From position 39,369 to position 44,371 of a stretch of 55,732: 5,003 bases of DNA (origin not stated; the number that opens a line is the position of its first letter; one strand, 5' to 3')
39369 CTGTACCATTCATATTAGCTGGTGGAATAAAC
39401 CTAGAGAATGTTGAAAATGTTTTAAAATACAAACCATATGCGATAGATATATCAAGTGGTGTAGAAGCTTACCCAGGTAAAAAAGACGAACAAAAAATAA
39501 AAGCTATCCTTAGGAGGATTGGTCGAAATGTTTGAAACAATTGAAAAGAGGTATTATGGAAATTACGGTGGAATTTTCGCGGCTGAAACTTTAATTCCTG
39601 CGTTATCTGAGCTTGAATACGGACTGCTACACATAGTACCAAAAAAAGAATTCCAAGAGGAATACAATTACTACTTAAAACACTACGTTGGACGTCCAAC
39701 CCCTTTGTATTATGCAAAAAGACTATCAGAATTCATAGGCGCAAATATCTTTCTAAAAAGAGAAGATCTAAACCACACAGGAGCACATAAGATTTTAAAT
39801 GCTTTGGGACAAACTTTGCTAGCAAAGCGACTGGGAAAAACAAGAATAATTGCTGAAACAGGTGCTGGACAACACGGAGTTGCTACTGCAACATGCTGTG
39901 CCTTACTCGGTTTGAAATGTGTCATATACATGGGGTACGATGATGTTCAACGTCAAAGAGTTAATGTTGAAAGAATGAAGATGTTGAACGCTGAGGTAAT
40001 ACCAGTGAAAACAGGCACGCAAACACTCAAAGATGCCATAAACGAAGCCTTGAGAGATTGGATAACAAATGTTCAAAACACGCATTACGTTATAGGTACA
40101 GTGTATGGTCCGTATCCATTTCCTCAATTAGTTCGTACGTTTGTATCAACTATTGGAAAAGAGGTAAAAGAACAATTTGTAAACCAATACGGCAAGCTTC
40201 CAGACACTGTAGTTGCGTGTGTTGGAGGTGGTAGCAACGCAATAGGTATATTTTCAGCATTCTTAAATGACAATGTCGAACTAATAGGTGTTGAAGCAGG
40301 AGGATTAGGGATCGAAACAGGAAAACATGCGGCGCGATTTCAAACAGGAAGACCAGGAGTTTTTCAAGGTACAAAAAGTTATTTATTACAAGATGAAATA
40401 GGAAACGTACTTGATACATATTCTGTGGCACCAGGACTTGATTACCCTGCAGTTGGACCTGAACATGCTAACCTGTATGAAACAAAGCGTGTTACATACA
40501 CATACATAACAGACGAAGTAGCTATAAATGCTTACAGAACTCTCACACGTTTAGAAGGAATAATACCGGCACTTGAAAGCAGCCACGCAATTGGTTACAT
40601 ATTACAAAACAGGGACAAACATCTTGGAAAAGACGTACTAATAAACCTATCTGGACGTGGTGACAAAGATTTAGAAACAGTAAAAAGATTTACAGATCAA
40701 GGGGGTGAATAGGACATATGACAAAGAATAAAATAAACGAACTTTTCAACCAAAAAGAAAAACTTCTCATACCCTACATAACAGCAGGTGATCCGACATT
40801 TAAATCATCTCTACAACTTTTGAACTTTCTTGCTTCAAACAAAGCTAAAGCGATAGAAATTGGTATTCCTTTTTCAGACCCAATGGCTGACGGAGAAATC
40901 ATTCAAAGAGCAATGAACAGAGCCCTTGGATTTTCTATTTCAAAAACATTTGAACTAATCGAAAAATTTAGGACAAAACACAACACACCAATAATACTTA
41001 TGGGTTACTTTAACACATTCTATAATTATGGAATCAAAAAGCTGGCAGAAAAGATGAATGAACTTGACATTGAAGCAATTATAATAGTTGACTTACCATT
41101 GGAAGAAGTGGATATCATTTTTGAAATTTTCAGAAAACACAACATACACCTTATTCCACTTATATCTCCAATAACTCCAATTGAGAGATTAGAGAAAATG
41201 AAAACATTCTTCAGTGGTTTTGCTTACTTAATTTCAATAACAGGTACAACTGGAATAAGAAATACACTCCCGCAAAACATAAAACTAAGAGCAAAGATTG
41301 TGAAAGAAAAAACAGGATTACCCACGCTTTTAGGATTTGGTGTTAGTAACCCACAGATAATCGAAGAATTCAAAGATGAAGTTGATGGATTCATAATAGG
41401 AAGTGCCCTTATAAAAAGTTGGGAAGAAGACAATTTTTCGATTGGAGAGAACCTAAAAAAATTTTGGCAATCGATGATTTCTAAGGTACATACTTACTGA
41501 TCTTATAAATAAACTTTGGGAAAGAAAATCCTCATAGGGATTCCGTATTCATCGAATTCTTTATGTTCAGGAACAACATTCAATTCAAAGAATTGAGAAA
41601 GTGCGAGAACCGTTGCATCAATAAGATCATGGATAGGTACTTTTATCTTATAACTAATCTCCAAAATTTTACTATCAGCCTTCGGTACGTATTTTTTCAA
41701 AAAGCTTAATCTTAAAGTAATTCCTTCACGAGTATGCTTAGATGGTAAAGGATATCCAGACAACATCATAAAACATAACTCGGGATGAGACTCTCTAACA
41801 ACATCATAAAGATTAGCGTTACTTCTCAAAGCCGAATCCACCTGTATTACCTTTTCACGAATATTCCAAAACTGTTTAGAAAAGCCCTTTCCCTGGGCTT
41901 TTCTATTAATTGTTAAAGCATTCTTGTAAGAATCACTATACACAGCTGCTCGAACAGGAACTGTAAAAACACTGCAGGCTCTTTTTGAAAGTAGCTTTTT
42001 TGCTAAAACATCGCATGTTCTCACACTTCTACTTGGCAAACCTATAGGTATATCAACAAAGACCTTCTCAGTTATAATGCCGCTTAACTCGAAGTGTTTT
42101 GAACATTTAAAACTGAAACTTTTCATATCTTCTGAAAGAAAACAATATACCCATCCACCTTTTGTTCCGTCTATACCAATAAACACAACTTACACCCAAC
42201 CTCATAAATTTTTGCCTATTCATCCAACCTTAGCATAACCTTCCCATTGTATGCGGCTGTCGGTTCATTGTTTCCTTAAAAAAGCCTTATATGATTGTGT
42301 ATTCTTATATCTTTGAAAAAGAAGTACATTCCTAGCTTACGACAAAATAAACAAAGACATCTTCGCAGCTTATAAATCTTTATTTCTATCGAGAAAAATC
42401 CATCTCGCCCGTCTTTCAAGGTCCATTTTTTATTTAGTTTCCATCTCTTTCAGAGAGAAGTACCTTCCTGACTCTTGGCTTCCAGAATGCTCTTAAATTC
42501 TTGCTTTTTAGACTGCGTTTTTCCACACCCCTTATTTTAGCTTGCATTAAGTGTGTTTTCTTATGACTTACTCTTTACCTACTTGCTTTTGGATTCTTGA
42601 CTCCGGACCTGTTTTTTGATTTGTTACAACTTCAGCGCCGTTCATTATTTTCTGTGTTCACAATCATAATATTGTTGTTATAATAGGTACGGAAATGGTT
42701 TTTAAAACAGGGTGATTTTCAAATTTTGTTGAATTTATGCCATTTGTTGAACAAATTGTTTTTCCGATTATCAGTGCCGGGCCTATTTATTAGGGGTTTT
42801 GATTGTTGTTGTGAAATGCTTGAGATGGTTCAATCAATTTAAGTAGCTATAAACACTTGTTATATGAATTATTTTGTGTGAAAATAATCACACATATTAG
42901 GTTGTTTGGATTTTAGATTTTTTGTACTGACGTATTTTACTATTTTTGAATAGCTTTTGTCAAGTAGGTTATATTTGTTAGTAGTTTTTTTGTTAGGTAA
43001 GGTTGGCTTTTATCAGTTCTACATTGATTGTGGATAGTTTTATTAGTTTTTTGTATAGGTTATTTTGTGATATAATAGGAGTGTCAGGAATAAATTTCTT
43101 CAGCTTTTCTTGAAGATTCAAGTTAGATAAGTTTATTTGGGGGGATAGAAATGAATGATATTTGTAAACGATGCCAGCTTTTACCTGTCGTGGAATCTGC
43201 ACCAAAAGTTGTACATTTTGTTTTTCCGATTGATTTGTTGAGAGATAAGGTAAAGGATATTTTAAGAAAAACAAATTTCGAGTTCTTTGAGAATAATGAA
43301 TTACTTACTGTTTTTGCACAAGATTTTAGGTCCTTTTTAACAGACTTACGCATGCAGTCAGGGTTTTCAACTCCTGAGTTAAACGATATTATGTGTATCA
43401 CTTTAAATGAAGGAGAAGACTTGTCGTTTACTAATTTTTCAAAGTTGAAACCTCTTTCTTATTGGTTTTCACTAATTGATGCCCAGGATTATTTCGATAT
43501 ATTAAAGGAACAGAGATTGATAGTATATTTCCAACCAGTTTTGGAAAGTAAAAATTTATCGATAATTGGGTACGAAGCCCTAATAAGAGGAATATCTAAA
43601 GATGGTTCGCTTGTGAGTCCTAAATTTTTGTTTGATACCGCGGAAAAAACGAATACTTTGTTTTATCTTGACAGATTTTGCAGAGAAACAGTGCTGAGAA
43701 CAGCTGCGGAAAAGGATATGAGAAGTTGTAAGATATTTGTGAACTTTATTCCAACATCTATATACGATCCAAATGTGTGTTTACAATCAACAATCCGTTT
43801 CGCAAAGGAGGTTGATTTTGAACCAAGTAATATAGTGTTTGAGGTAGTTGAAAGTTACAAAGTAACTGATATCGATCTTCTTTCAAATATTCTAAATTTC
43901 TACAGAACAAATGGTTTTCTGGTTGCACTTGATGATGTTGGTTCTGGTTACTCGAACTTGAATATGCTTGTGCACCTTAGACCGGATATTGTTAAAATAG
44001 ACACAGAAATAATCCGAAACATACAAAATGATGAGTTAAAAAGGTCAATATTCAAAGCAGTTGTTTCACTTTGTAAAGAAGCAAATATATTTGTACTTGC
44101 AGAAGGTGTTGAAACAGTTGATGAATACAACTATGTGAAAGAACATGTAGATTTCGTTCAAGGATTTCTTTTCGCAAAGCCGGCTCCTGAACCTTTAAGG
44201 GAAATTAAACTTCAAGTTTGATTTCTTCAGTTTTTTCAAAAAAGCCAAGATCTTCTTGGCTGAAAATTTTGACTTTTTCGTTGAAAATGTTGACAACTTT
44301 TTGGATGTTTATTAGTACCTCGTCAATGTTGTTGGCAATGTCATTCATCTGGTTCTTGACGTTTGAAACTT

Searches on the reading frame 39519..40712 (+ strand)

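Call 8: search_protein_families(library=ncbifam, proteins=[window:39519-40712:+], max_evalue=1e-10)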
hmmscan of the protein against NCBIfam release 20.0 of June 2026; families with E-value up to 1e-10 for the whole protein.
window:39519-40712:+ (397 aa): 13 families
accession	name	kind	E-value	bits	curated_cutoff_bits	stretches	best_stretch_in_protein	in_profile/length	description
NF010376.0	PRK13803.1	equivalog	1.3e-186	622.1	819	1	9-393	209-596/600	bifunctional phosphoribosylanthranilate isomerase/tryptophan synthase subunit beta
TIGR00263.1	trpB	equivalog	1.6e-173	577.2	392.45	1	12-390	2-383/385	tryptophan synthase subunit beta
NF010375.0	PRK13802.1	equivalog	8e-145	483.6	1386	1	10-390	276-671/695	bifunctional indole-3-glycerol phosphate synthase/tryptophan synthase subunit beta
NF009057.0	PRK12391.1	equivalog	1.2e-47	162.5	366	1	56-392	75-426/441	TrpB-like pyridoxal phosphate-dependent enzyme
TIGR01415.1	trpB_rel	hypoth_equivalog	1.5e-46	159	518.85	1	55-390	63-414/419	TrpB-like pyridoxal phosphate-dependent enzyme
NF006390.0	PRK08639.1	equivalog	2.4e-19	69.6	421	1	57-262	22-214/418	threonine ammonia-lyase IlvA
TIGR02079.1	THD1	equivalog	9.6e-19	67.4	440.55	1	57-262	13-206/410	threonine ammonia-lyase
NF005292.0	PRK06815.1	equivalog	1.1e-17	64.1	371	1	56-258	18-202/320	threonine/serine dehydratase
NF040741.1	ornith_OrtB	equivalog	2.4e-14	52.7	550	1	73-245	80-243/464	2-amino-4-oxopentanoate thiolase subunit OrtB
NF006094.0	PRK08246.1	subfamily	3.7e-14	52.8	331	1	53-261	17-201/310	serine/threonine dehydratase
TIGR01127.1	ilvA_1Cterm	equivalog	3.7e-13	49.2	378.75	1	61-262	1-185/380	threonine ammonia-lyase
TIGR01275.1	ACC_deam_rel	subfamily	8.1e-12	45.1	289.4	1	57-274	4-211/321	pyridoxal phosphate-dependent enzymes, D-cysteine desulfhydrase family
NF005147.0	PRK06608.1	equivalog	3.2e-11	42.6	380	1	53-242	18-187/339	serine/threonine dehydratase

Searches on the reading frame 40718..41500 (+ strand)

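Call 8: search_protein_families(library=ncbifam, proteins=[window:40718-41500:+], max_evalue=1e-10)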
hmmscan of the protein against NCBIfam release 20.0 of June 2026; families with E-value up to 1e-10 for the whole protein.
window:40718-41500:+ (260 aa): 2 families
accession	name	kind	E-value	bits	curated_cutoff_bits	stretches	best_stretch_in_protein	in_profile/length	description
TIGR00262.1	trpA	equivalog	7.9e-67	224.8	102.35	1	8-253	3-255/256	tryptophan synthase subunit alpha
NF009621.0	PRK13125.1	equivalog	5.5e-24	84.9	234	1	14-248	3-234/244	tryptophan synthase subunit alpha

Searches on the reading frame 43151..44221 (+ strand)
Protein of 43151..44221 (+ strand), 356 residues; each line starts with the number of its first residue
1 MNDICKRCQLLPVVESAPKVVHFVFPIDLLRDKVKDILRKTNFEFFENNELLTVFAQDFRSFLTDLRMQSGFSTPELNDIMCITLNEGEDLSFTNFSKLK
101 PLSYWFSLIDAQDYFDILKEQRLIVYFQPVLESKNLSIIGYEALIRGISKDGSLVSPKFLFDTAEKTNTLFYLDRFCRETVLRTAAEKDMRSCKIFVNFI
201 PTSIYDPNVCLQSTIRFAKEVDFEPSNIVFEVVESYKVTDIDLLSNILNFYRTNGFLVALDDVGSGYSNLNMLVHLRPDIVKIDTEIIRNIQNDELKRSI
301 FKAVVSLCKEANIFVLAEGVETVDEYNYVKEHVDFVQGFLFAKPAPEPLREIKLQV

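Call 8: search_protein_families(library=ncbifam, proteins=[window:43151-44221:+], max_evalue=1e-10)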
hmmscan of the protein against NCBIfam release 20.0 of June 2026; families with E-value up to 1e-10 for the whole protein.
window:43151-44221:+ (356 aa): 12 families
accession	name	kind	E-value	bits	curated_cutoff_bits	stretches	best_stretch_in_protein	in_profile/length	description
NF052265.1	EAL_dom_RimA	equivalog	1.2e-55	188.4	430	1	126-353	20-242/248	S6 modification regulatory phosphodiesterase RimA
NF007474.0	PRK10060.1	equivalog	3.4e-35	121.4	782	1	118-346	417-646/663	cyclic di-GMP phosphodiesterase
NF052458.1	PhdiestGepA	equivalog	1.1e-31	109.9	1200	1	118-346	600-833/840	phosphodiesterase GepA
NF008807.1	PRK11829.1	equivalog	1.1e-29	103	733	1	110-346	416-654/670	biofilm formation regulator HmsP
NF045675.1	PhdiestaseDibA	equivalog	1.9e-27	95.9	980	1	117-346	385-617/623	phosphodiesterase DibA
NF007839.0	PRK10551.1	equivalog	1.2e-26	93.4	461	1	117-346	271-502/518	cyclic di-GMP phosphodiesterase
NF052596.1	RR_EAL_PvrR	equivalog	8.1e-24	84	580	1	109-344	142-379/398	response regulator cyclic di-GMP phosphodiesterase PvrR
NF008467.0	PRK11359.1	equivalog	4.8e-22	77.8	857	1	119-346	554-784/800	oxygen-sensing cyclic-di-GMP phosphodiesterase DosP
NF053781.1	cdiGMPphdstlr2612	equivalog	2.7e-21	75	1600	1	112-347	1018-1258/1268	Tlr1612 family c-di-GMP phosphodiesterase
NF045673.1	c-di-GMPRcptLapD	equivalog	2.9e-16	58.9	1020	1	104-346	412-646/647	cyclic di-GMP receptor LapD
NF007298.0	PRK09776.1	equivalog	3.8e-15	54.9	1135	1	115-346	865-1098/1111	diguanylate cyclase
NF008617.0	PRK11596.1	equivalog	4.1e-14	52.5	190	1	218-346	121-244/255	cyclic-guanylate-specific phosphodiesterase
